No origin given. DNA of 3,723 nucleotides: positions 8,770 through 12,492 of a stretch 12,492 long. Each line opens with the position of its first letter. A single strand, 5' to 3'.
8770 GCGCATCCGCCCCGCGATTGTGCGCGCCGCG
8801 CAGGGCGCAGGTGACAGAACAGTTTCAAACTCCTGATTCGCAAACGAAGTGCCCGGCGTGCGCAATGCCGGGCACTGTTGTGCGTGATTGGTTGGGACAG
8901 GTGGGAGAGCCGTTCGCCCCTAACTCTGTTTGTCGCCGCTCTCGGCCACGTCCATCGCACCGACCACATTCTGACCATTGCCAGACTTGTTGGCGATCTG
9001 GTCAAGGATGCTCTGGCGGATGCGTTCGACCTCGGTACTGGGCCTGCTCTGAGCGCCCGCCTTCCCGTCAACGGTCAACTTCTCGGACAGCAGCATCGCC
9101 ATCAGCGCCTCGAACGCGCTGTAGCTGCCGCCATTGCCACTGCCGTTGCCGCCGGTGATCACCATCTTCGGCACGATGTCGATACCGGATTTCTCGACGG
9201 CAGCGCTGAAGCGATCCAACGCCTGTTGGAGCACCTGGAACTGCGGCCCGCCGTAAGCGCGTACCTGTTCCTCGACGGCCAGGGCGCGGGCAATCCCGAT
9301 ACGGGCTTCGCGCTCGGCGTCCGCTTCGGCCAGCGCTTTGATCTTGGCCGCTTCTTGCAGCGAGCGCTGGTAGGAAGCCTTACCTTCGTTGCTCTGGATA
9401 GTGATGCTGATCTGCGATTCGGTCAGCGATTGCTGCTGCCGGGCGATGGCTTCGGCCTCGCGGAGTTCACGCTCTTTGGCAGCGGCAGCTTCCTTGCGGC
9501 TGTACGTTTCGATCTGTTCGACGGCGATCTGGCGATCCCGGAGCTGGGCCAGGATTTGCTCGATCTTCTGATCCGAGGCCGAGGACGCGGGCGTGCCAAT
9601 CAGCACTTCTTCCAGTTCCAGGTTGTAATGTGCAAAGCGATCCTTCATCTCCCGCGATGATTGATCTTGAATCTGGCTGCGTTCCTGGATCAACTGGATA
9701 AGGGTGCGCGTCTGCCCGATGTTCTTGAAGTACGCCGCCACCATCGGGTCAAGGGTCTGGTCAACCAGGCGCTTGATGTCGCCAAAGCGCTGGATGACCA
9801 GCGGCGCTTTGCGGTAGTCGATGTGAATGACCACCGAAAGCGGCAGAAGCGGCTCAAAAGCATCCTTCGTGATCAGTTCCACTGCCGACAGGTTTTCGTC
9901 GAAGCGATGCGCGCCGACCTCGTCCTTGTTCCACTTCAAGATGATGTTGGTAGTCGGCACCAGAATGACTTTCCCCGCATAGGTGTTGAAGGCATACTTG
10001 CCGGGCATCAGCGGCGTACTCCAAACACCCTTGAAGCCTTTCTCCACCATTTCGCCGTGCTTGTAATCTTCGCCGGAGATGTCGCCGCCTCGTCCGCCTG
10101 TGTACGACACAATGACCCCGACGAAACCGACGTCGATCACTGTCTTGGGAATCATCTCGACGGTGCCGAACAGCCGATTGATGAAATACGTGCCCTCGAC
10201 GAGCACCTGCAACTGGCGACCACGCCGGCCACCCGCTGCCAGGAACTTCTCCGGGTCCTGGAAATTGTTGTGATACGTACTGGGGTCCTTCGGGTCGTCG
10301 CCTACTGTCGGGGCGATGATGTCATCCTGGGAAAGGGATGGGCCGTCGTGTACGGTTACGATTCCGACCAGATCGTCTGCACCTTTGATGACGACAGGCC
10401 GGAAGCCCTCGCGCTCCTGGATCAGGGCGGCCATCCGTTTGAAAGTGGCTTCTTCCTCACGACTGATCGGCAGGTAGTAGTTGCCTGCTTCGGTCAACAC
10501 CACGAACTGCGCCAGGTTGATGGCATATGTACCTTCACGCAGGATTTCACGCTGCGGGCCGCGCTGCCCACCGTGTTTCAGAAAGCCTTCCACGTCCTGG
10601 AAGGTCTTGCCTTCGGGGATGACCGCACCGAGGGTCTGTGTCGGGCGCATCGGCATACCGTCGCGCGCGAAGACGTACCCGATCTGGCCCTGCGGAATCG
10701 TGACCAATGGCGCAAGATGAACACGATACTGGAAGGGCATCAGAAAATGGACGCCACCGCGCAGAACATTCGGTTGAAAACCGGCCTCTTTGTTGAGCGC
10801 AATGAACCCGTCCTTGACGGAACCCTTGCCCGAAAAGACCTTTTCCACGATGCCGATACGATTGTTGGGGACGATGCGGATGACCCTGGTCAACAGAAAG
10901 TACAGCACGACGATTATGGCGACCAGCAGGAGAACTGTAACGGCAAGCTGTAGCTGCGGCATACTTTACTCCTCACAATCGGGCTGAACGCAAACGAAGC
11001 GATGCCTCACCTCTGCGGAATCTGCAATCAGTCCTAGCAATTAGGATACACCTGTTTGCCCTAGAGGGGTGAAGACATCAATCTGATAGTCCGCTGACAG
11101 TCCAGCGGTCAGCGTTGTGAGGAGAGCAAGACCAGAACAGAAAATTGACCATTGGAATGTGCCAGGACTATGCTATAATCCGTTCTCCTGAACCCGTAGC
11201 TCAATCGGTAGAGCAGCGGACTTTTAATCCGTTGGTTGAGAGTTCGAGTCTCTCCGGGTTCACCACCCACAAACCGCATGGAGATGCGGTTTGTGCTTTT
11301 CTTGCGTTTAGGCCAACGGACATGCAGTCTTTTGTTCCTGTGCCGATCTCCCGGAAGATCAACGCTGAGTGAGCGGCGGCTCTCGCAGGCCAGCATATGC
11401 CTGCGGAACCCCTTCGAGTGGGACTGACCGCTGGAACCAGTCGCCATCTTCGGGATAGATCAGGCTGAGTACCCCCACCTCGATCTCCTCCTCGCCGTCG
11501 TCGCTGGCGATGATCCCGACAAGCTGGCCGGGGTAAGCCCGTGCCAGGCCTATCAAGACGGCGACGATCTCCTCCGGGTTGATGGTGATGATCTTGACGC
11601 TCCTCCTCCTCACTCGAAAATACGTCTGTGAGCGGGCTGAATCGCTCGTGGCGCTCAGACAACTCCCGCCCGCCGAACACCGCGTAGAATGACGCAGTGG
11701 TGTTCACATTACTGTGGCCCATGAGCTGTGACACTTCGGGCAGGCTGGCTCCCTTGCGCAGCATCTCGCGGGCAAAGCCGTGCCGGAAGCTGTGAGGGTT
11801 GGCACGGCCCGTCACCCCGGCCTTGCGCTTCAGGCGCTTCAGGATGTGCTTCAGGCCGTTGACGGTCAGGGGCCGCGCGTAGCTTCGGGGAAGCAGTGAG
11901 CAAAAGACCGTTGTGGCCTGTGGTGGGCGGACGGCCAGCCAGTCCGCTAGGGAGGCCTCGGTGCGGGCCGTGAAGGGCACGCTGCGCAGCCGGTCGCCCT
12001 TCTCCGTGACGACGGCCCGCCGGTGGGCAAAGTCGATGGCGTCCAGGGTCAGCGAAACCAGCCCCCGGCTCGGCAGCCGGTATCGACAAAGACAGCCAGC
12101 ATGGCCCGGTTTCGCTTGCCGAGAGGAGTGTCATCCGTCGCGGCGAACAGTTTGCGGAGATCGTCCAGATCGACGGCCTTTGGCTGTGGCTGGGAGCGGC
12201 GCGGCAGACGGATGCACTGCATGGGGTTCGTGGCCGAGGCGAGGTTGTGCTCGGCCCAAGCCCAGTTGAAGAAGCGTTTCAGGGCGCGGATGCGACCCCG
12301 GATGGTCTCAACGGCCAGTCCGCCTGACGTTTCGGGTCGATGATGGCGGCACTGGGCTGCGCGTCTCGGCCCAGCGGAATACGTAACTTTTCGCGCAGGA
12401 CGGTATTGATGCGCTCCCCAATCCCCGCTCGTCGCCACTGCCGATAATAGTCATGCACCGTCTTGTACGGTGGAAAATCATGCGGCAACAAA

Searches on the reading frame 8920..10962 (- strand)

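Call 4: search_protein_families(library=ncbifam, proteins=[window:8920-10962:-], max_evalue=0.01)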
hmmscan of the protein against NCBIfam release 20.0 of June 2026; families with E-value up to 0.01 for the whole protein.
window:8920-10962:- (680 aa): 0 families

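Call 31: search_protein_families(library=padloc, proteins=[window:8920-10962:-], max_evalue=0.01)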
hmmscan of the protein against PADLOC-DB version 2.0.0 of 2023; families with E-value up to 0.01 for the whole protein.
window:8920-10962:- (680 aa): 0 families

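Call 73: search_protein_families(library=pfam, proteins=[window:8920-10962:-], max_evalue=0.001)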
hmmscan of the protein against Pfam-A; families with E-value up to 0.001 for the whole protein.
window:8920-10962:- (680 aa): 1 family
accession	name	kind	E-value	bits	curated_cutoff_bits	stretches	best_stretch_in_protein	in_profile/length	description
PF01145.31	Band_7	-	4.7e-16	59.8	23.6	1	275-489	2-166/176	SPFH domain / Band 7 family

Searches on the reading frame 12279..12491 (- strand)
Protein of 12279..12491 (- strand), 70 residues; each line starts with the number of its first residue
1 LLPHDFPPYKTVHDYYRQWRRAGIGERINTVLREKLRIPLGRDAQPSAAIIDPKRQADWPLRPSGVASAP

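Call 73: search_protein_families(library=pfam, proteins=[window:12279-12491:-], max_evalue=0.001)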
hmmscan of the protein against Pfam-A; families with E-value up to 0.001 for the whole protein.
window:12279-12491:- (70 aa): 1 family
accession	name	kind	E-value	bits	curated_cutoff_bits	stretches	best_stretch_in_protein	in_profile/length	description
PF13340.11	DUF4096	-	3.5e-07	30.8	34.3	1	1-28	48-75/76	Putative transposase of IS4/5 family (DUF4096)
